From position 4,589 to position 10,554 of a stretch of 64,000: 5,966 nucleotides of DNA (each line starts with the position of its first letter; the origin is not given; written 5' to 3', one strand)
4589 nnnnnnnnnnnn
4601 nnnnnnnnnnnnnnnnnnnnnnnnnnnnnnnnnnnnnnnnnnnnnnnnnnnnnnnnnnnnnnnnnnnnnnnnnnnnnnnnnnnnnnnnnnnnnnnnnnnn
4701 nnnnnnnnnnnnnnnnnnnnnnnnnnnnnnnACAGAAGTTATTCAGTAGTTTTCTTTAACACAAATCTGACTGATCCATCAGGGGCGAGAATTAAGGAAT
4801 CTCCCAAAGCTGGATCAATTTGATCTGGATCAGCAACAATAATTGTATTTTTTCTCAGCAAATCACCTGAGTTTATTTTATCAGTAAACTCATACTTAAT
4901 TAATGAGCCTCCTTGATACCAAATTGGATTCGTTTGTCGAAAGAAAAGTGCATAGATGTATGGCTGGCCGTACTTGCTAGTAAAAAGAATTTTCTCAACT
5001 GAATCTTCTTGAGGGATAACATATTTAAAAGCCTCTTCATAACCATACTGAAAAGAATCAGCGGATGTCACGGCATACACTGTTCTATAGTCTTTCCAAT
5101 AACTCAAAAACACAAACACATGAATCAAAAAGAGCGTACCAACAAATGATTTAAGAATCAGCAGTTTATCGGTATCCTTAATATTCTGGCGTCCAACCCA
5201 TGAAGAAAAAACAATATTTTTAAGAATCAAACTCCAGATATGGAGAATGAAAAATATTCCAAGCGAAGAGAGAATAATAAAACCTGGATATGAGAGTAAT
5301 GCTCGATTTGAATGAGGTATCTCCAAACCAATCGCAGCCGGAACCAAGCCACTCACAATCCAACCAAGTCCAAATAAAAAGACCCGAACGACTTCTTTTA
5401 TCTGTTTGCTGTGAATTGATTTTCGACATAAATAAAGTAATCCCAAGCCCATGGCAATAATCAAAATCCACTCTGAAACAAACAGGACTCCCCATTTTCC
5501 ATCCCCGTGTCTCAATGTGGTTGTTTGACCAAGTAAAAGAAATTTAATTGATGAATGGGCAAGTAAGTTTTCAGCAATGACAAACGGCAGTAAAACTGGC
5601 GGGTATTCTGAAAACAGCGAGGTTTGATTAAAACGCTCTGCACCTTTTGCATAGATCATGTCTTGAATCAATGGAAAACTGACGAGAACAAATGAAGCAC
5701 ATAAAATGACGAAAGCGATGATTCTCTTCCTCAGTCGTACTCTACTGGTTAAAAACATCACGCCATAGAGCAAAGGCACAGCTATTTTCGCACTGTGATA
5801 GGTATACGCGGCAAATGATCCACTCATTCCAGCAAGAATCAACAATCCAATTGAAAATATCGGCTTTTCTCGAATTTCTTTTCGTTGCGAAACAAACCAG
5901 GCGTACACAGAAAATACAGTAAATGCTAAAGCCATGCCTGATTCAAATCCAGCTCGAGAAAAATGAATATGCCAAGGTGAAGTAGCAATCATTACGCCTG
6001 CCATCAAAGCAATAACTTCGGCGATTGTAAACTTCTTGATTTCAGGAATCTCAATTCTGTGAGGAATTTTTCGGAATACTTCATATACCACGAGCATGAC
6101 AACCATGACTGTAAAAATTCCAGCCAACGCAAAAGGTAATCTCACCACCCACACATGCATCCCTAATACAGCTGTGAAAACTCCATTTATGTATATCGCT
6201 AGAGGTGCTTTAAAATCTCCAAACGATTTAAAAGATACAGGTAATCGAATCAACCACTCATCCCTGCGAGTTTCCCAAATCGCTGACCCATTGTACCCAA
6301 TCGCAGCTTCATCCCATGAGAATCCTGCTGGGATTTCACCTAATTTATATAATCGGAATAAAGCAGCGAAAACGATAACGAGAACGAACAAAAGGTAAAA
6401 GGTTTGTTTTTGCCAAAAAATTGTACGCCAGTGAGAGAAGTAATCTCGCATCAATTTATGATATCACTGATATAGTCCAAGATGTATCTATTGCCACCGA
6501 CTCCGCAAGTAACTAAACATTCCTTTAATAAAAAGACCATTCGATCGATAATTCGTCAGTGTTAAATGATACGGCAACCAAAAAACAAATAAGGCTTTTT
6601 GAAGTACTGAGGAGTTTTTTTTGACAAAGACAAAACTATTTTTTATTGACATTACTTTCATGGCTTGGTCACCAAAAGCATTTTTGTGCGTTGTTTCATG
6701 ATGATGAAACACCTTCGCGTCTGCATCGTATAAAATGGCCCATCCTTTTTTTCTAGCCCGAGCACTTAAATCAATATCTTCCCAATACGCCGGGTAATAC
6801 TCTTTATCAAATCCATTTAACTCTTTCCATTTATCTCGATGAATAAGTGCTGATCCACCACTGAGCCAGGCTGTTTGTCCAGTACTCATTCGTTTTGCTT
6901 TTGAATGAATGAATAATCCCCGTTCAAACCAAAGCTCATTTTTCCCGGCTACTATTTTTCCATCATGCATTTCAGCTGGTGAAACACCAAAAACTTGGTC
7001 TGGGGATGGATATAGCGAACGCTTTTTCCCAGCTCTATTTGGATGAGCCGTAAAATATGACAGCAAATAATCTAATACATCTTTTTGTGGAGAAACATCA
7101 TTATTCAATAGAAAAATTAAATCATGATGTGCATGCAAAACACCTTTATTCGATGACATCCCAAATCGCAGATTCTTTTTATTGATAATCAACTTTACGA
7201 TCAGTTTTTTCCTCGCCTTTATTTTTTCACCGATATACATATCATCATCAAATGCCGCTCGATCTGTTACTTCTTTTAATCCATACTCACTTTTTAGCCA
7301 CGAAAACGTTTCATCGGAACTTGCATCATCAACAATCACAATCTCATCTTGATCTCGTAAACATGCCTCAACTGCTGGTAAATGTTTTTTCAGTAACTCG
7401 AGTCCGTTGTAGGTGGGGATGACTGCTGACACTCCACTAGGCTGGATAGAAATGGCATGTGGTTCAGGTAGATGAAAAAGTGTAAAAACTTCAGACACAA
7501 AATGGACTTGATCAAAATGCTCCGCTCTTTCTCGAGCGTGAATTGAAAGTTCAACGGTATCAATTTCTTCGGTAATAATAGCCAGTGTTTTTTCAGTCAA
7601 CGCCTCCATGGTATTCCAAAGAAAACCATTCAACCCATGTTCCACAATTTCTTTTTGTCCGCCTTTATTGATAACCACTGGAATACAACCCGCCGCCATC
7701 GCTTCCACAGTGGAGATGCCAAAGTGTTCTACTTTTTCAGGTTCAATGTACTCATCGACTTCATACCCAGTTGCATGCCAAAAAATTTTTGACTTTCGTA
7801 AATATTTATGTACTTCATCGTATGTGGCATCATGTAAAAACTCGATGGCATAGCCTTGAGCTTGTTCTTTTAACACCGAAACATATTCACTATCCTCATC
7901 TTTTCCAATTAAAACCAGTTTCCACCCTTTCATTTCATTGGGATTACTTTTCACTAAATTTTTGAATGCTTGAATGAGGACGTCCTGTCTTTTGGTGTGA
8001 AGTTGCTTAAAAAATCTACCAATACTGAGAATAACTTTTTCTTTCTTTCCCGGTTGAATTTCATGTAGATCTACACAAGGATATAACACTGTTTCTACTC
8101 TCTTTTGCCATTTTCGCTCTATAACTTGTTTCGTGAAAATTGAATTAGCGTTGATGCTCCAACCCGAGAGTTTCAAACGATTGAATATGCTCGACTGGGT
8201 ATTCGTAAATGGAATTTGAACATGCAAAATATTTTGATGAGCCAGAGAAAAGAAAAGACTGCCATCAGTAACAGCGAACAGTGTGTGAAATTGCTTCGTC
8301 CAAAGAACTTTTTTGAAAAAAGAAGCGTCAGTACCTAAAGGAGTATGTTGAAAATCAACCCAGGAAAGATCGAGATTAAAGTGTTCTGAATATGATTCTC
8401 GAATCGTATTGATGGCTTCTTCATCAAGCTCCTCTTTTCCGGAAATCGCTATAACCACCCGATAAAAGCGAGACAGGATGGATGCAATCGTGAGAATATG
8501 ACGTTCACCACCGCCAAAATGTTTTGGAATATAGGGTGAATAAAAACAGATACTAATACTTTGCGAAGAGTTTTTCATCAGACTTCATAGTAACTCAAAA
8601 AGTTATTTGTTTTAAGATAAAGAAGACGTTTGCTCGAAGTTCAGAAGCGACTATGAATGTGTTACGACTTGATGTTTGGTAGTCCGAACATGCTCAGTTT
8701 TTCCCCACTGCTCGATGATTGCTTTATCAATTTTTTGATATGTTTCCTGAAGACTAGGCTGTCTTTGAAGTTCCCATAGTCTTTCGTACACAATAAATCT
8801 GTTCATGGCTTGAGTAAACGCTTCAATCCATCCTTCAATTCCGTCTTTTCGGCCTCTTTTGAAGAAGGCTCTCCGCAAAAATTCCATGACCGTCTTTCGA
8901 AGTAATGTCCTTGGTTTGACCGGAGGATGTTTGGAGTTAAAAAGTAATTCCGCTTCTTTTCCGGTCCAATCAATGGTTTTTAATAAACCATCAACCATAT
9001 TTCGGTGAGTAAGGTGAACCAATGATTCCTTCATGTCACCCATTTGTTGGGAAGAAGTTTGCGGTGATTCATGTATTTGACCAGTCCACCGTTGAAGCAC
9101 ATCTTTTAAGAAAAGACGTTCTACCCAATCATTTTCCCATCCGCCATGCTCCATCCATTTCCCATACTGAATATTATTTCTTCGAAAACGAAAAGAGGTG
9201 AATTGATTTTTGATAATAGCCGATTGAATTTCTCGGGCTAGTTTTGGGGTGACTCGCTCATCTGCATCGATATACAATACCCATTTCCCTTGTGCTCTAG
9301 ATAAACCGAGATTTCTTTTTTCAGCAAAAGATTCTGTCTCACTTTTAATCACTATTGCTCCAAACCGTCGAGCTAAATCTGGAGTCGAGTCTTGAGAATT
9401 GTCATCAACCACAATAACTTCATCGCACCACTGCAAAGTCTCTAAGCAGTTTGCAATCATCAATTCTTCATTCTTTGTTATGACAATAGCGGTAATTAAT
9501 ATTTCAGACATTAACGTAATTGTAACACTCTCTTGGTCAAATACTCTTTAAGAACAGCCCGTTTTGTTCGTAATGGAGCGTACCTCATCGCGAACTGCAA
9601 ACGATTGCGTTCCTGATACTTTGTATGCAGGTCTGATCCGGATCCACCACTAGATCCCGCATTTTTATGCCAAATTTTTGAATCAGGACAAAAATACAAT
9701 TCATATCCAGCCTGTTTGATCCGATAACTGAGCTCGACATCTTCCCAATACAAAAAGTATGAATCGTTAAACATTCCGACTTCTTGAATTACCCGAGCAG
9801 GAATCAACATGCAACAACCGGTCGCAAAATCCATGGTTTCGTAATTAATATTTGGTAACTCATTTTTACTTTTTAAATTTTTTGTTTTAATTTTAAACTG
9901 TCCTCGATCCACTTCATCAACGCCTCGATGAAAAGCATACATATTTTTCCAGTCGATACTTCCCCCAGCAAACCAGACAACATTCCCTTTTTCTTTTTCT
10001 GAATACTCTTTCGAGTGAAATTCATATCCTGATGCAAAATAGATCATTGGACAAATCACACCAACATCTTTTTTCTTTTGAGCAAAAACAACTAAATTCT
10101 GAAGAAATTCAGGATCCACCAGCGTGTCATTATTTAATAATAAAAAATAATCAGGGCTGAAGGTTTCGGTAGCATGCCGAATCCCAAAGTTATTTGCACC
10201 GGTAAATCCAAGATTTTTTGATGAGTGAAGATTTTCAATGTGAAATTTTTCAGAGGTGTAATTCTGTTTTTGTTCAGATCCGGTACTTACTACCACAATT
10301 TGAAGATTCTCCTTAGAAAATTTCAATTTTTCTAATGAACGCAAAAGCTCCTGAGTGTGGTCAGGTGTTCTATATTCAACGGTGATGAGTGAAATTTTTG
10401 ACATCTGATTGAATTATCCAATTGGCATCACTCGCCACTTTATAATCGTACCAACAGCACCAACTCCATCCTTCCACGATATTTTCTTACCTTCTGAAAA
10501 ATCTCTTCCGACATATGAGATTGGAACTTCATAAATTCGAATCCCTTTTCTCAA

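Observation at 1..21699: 21.7-kb single-strand glycan-assembly megalocus with 7-8 GT-C enzymes, two lipid-phosphate-sugar synthases, a flippase and an LCP ligase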

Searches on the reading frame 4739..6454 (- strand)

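Call 6: search_protein_families(library=pfam, proteins=[window:4739-6454:-], max_evalue=0.01)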
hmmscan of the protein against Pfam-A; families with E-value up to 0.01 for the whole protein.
window:4739-6454:- (571 aa): 1 family
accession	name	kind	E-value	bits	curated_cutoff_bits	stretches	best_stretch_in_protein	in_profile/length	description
PF13231.12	PMT_2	-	0.0099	16.5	26.1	1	82-129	2-49/160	Dolichyl-phosphate-mannose-protein mannosyltransferase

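Call 65: search_protein_families(library=ncbifam, proteins=[window:4739-6454:-], max_evalue=0.001)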
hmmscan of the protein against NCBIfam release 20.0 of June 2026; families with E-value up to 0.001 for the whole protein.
window:4739-6454:- (571 aa): 0 families

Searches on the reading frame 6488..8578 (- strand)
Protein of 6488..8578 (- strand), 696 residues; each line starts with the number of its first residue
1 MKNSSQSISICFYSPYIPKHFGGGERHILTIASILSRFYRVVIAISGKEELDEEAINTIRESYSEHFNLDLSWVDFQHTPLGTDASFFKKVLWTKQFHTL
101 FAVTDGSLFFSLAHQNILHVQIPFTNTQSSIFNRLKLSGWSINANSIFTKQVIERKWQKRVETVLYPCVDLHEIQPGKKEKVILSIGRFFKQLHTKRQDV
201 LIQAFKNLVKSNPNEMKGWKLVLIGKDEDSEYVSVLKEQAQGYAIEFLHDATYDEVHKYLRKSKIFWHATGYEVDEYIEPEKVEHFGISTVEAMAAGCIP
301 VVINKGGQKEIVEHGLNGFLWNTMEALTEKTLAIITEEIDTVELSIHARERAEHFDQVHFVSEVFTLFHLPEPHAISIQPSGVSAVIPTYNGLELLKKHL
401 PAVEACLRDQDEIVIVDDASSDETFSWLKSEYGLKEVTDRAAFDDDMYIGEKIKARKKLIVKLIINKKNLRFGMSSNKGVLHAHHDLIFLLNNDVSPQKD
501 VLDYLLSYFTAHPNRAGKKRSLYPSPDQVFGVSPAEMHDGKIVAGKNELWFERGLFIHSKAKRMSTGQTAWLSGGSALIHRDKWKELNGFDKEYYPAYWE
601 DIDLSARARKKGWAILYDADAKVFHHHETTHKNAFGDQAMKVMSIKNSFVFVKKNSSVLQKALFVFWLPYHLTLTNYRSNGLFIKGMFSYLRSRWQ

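Call 6: search_protein_families(library=pfam, proteins=[window:6488-8578:-], max_evalue=0.01)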
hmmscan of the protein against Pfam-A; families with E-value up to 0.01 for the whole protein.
window:6488-8578:- (696 aa): 8 families
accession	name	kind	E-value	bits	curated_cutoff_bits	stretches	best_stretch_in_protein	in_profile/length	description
PF00534.26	Glycos_transf_1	-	1.1e-26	93.8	26.4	1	176-349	11-170/172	Glycosyl transferases group 1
PF13692.12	Glyco_trans_1_4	-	1.7e-19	71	27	1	180-336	1-141/142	Glycosyl transferases group 1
PF00535.33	Glycos_transf_2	-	1.8e-12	47.9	23.3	2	384-429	1-46/168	Glycosyl transferase family 2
PF13641.12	Glyco_tranf_2_3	-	9.6e-09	36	27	1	383-633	3-219/230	Glycosyltransferase like family 2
PF13632.12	Glyco_trans_2_3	-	0.0023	18.2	27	1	563-641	63-138/198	Glycosyl transferase family group 2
PF20706.3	GT4-conflict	-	0.0038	16.7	26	1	175-305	192-312/385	Family 4 Glycosyltransferase in conflict systems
PF10111.15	Glyco_tranf_2_2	-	0.0044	17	27.3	0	467-609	64-200/276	Glycosyltransferase like family 2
PF02709.20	Glyco_transf_7C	-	0.0079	16.3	23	0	572-615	19-62/78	N-terminal domain of galactosyltransferase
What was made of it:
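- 6488..8578 (-): g12: bifunctional GT4 (res. 176-349) + GT2 (res. 383-641) cytoplasmic glycosyltransferase. PF00534 E=1e-26 and PF00535 E=2e-12 (call 6).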

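Call 65: search_protein_families(library=ncbifam, proteins=[window:6488-8578:-], max_evalue=0.001)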
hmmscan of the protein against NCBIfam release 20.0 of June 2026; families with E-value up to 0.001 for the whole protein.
window:6488-8578:- (696 aa): 21 families
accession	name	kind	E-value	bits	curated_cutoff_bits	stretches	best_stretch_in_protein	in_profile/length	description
TIGR03965.1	mycofact_glyco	equivalog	2.2e-15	56.5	280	2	560-635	217-290/467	mycofactocin biosynthesis glycosyltransferase MftF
NF041875.1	EPS_EpsD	equivalog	1.2e-13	51.2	370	2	465-635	60-216/325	exopolysaccharide biosynthesis glycosyltransferase EpsD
TIGR03999.1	thiol_BshA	equivalog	3.6e-13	49.2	273.7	1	177-364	196-366/375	N-acetyl-alpha-D-glucosaminyl L-malate synthase BshA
TIGR04283.1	glyco_like_mftF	equivalog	4.4e-11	42.8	182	1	383-512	1-100/221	TIGR04283 family arsenosugar biosynthesis glycosyltransferase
NF041876.1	EPS_EpsE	equivalog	2e-08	33.9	400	1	183-354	217-378/389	exopolysaccharide biosynthesis GT4 family glycosyltransferase EpsE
TIGR03088.1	stp2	hypoth_equivalog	2.9e-07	29.9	409.05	1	178-365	192-367/374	TIGR03088 family PEP-CTERM/XrtA system glycosyltransferase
TIGR03937.1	PgaC_IcaA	equivalog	1.6e-06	27.3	422.3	0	381-429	45-93/407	poly-beta-1,6-N-acetyl-D-glucosamine synthase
TIGR04063.1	stp3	hypoth_equivalog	3.6e-06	26.1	442.05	1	180-349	213-372/397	TIGR04063 family PEP-CTERM/XrtA system glycosyltransferase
TIGR02149.1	glgA_Coryne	subfamily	7.3e-06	25.3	302.4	1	273-353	283-360/391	glycogen synthase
TIGR02095.1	glgA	subfamily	8.9e-06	24.6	328.45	1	174-321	288-423/477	glycogen/starch synthase, ADP-glucose type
TIGR03449.1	mycothiol_MshA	equivalog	3.1e-05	23.1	462.5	1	178-363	218-395/406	D-inositol-3-phosphate glycosyltransferase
NF001900.0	PRK00654.1-3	equivalog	4.9e-05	22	509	1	186-314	278-388/481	glycogen synthase GlgA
NF012028.0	PRK15484.1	subfamily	5.5e-05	22.4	618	1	178-332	191-334/380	lipopolysaccharide N-acetylglucosaminyltransferase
TIGR02470.1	sucr_synth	equivalog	5.6e-05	21.5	810.4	1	277-326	647-696/784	sucrose synthase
NF038302.1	EPS_HpsE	equivalog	0.00017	20.7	300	0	384-426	4-49/307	hormogonium polysaccharide biosynthesis glycosyltransferase HpsE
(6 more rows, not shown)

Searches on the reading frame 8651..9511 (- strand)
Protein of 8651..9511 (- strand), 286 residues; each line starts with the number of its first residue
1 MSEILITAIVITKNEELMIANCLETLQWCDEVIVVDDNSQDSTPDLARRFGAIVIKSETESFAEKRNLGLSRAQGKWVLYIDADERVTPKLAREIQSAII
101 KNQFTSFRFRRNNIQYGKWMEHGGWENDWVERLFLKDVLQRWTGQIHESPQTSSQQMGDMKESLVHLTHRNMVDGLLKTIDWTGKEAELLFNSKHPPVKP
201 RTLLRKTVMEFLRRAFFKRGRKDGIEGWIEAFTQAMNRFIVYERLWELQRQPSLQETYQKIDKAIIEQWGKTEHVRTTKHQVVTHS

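Call 6: search_protein_families(library=pfam, proteins=[window:8651-9511:-], max_evalue=0.01)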
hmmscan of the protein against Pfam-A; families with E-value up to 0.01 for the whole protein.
window:8651-9511:- (286 aa): 3 families
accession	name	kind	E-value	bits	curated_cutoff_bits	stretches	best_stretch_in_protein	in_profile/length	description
PF00535.33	Glycos_transf_2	-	2.2e-21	76.9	23.3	1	8-145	2-148/168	Glycosyl transferase family 2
PF13704.12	Glyco_tranf_2_4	-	1.3e-06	29.3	27.5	1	13-87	1-84/98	Glycosyl transferase family 2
PF10111.15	Glyco_tranf_2_2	-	0.0011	18.9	27.3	1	31-92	31-99/276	Glycosyltransferase like family 2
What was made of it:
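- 8651..9511 (-): g11: GT2 Leloir glycosyltransferase. PF00535 E=2e-21 (call 6).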

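Call 65: search_protein_families(library=ncbifam, proteins=[window:8651-9511:-], max_evalue=0.001)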
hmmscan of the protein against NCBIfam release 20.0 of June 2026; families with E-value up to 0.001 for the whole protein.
window:8651-9511:- (286 aa): 12 families
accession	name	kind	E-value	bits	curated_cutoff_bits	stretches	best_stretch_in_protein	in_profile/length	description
TIGR04283.1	glyco_like_mftF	equivalog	7e-15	55.2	182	1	7-110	2-108/221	TIGR04283 family arsenosugar biosynthesis glycosyltransferase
TIGR04195.1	S_glycosyl_SunS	equivalog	3.2e-09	36.1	350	1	6-88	59-145/421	SunS family peptide S-glycosyltransferase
NF007482.0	PRK10073.1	equivalog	4.2e-08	32.6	423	1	10-96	12-107/334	glycosyltransferase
TIGR03965.1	mycofact_glyco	equivalog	5.5e-07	28.8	280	1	7-90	77-170/467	mycofactocin biosynthesis glycosyltransferase MftF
NF041875.1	EPS_EpsD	equivalog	1.2e-06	28.2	370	1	31-92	32-97/325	exopolysaccharide biosynthesis glycosyltransferase EpsD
TIGR04182.1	glyco_TIGR04182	equivalog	1.5e-06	27.8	325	1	7-97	3-95/293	S-layer glycoprotein N-glycosyltransferase AglJ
NF010496.0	PRK13915.1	equivalog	1.6e-06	27.4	262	1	17-102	44-145/307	glucosyl-3-phosphoglycerate synthase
NF047683.1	TeichurnBiosyTuaG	equivalog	1.9e-06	27.7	400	1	30-109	36-120/252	teichuronic acid biosynthesis protein TuaG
NF041391.1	DPhHxTase_Halo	equivalog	4.3e-05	22.6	375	1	30-85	25-79/213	dolichyl-phosphate hexose transferase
NF038302.1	EPS_HpsE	equivalog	0.00014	21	300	1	17-88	23-100/307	hormogonium polysaccharide biosynthesis glycosyltransferase HpsE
NF041865.1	EpsU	equivalog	0.00017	20.7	700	1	9-95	44-143/394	exopolysaccharide biosynthesis GT2 family glycosyltransferase EpsU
NF045692.1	OglycostaseCruG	equivalog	0.00019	20.5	600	0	6-49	43-90/386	2'-O-glycosyltransferase CruG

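Call 84: search_solved_structures(query=window:8651-9511:-, max_evalue=0.001)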
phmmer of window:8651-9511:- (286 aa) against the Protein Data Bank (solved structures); distinct sequences matched with E-value up to 0.001: 9.
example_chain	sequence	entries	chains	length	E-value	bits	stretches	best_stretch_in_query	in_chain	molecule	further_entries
22ao_A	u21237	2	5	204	1e-14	57.6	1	5-90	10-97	GmaR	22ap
7msk_A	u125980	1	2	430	3.7e-07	32.8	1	6-88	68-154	Glyco_trans_2-like domain-containing protein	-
7msp_A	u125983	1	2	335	1.7e-05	27.4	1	6-152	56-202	SPbeta prophage-derived glycosyltransferase SunS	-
7msn_A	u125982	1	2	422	2.6e-05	26.8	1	6-152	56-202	SPbeta prophage-derived glycosyltransferase SunS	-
9omm_A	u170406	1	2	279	0.00036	23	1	4-92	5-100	Glycosyltransferase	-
9omh_A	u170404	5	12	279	0.00037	23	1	4-92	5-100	Glycosyltransferase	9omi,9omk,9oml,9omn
9omj_A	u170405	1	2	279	0.00062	22.2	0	6-92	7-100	Glycosyltransferase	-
5tze_C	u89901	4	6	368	0.00063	22.2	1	9-96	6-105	Glycosyl transferase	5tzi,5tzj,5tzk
6p61_A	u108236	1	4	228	0.00089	21.7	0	6-89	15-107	Glycosyltransferase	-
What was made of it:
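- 8651..9511 (-): The best solved relatives are GmaR and SunS over the N-terminal GT-A part only; DPMS and ArnC do not appear (call 84).
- The best solved relatives of g11 are the protein and peptide glycosyltransferases GmaR and SunS (call 84).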

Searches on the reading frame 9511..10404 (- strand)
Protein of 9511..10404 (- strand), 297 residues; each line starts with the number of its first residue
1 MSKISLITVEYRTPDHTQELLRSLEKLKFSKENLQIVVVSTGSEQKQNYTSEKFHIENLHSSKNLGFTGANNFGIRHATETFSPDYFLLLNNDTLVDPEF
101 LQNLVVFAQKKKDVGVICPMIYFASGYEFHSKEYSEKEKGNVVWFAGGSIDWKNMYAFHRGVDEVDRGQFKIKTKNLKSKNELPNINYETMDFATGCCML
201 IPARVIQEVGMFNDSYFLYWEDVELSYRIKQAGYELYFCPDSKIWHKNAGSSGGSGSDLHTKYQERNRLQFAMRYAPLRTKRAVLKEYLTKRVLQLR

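Call 6: search_protein_families(library=pfam, proteins=[window:9511-10404:-], max_evalue=0.01)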
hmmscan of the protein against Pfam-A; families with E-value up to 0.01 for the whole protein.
window:9511-10404:- (297 aa): 4 families
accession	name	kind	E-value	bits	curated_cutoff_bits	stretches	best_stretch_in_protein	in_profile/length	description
PF00535.33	Glycos_transf_2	-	9.2e-14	52.2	23.3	1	8-162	4-163/168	Glycosyl transferase family 2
PF13641.12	Glyco_tranf_2_3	-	2.9e-12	47.5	27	1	11-249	10-214/230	Glycosyltransferase like family 2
PF13632.12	Glyco_trans_2_3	-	3.1e-08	34.1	27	1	193-246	71-123/198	Glycosyl transferase family group 2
PF13506.12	Glyco_transf_21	-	0.00031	20.7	21.7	0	188-243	96-151/174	Glycosyl transferase family 21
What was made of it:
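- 9511..10404 (-): g10: GT2 Leloir glycosyltransferase, rhamnosyltransferase-like. PF00535 and PF13641 hits (call 6).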

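Call 65: search_protein_families(library=ncbifam, proteins=[window:9511-10404:-], max_evalue=0.001)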
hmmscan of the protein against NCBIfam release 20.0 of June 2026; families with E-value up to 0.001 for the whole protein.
window:9511-10404:- (297 aa): 8 families
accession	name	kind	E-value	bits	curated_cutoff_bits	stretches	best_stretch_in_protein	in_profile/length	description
TIGR01556.1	rhamnosyltran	subfamily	2.3e-19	69.7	200.55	2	189-247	143-201/281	rhamnosyltransferase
NF041875.1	EPS_EpsD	equivalog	3e-14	53.1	370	2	192-249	154-209/325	exopolysaccharide biosynthesis glycosyltransferase EpsD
TIGR03965.1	mycofact_glyco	equivalog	1.1e-09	37.7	280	1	14-106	86-177/467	mycofactocin biosynthesis glycosyltransferase MftF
TIGR03937.1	PgaC_IcaA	equivalog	6.6e-08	31.9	422.3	1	2-117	45-159/407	poly-beta-1,6-N-acetyl-D-glucosamine synthase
TIGR04283.1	glyco_like_mftF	equivalog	6.5e-07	29.2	182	0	18-113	12-103/221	TIGR04283 family arsenosugar biosynthesis glycosyltransferase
NF038299.1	EPS_HpsN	equivalog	9.7e-06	24.8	425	0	3-121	2-119/317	hormogonium polysaccharide biosynthesis glycosyltransferase HpsN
NF050113.1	gal_furan_GlfT1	equivalog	1.8e-05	24.2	330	0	16-121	10-117/290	galactofuranosyltransferase GlfT1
NF038302.1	EPS_HpsE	equivalog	0.00025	20.1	300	0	217-247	193-223/307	hormogonium polysaccharide biosynthesis glycosyltransferase HpsE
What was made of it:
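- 9511..10404 (-): TIGR01556 rhamnosyltransferase E=2e-19, below its cut-off, and weak GlfT1 (call 65).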
